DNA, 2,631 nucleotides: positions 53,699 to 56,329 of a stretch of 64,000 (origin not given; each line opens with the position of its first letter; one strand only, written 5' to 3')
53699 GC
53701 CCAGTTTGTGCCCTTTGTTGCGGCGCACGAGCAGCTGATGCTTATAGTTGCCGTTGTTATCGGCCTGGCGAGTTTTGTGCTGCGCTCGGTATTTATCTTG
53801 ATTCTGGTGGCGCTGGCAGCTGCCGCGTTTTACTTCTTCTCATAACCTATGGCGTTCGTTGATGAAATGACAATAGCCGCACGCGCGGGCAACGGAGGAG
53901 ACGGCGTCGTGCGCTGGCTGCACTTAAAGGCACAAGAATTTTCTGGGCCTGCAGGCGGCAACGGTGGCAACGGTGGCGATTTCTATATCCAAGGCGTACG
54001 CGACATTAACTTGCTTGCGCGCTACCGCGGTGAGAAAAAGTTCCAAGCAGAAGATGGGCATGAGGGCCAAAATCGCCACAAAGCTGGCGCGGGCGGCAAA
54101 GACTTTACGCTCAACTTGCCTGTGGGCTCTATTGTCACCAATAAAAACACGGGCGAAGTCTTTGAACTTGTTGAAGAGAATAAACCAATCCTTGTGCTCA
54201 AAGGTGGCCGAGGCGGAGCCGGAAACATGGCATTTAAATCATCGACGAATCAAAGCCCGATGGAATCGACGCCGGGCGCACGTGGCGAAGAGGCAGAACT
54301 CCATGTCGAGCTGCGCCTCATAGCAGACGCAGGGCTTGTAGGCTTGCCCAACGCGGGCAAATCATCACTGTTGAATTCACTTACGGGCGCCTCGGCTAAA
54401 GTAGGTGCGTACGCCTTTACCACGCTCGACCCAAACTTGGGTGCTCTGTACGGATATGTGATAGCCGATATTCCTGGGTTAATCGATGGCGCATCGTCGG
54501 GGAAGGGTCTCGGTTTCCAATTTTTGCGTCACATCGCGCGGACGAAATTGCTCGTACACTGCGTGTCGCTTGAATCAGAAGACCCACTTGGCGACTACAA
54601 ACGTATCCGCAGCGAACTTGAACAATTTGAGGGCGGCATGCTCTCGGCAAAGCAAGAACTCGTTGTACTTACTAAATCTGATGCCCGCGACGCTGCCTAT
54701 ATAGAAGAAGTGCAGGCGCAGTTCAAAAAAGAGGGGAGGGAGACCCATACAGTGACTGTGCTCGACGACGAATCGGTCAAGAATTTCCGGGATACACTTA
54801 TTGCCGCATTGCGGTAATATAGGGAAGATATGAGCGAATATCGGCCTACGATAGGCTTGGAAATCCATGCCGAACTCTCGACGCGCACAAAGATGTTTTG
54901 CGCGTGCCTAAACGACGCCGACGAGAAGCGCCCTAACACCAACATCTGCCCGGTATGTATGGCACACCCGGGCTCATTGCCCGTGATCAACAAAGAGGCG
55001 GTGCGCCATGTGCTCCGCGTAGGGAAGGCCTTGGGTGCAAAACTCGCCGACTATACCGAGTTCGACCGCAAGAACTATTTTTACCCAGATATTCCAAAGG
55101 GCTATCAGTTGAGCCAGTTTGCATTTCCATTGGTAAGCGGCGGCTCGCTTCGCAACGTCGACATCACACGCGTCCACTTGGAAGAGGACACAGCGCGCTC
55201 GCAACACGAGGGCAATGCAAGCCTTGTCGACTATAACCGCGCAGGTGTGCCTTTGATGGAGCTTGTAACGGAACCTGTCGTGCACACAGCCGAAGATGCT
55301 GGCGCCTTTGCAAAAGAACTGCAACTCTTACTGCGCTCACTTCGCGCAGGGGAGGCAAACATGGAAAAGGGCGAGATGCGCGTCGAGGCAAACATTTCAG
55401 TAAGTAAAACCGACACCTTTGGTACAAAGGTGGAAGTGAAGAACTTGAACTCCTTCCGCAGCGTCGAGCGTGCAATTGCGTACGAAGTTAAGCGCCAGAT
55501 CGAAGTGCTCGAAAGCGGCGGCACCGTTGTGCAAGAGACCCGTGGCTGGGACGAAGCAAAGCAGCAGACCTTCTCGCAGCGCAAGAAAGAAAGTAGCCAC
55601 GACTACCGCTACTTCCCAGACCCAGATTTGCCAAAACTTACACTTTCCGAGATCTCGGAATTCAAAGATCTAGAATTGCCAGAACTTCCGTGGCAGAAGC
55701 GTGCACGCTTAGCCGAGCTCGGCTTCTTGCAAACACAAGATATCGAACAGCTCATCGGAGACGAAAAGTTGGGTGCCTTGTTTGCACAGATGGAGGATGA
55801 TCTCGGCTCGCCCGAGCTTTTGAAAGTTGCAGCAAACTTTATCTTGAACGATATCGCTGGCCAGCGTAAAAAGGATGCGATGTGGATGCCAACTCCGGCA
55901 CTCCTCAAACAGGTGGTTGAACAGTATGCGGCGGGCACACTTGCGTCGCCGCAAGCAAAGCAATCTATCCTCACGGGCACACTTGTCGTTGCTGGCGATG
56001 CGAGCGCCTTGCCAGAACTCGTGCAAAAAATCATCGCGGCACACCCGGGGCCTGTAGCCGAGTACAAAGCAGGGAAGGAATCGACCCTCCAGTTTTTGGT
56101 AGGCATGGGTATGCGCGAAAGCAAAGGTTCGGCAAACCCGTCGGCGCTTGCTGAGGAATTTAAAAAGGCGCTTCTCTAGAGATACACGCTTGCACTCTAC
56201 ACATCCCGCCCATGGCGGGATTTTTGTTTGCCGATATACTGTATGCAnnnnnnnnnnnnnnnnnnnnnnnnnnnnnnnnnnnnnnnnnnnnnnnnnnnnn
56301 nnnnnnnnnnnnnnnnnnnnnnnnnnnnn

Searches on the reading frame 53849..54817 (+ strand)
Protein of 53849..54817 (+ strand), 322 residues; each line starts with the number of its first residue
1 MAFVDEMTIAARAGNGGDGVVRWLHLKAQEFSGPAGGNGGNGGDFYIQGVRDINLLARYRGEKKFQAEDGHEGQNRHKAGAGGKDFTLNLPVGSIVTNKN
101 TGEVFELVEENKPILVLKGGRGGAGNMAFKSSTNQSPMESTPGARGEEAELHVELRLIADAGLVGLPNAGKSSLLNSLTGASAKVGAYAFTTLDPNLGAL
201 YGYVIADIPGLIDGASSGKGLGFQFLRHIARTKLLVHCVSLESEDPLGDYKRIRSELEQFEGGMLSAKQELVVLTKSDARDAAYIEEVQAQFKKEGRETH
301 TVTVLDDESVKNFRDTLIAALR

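Call 66: search_protein_families(library=pfam, proteins=[window:53849-54817:+], max_evalue=0.00001)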
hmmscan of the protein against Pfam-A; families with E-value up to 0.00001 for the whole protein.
window:53849-54817:+ (322 aa): 3 families
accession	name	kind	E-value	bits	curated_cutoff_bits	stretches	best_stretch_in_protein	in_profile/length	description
PF01018.28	GTP1_OBG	-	2.3e-44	151.2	27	1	4-157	1-155/155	GTP1/OBG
PF01926.29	MMR_HSR1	-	1.8e-22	80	21.9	1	161-276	2-113/113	50S ribosome-binding GTPase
PF02421.24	FeoB_N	-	1.8e-08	34.5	27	1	162-211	4-57/156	Ferrous iron transport protein B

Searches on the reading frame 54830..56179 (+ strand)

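Call 66: search_protein_families(library=pfam, proteins=[window:54830-56179:+], max_evalue=0.00001)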
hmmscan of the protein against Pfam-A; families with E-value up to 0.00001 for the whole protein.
window:54830-56179:+ (449 aa): 2 families
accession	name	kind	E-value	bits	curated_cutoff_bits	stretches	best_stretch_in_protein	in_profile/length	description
PF02934.20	GatB_N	-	2.6e-106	355.3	23.4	1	7-274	2-273/277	GatB/GatE catalytic domain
PF02637.23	GatB_Yqey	-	4.8e-16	59.4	27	1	359-448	62-148/148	GatB domain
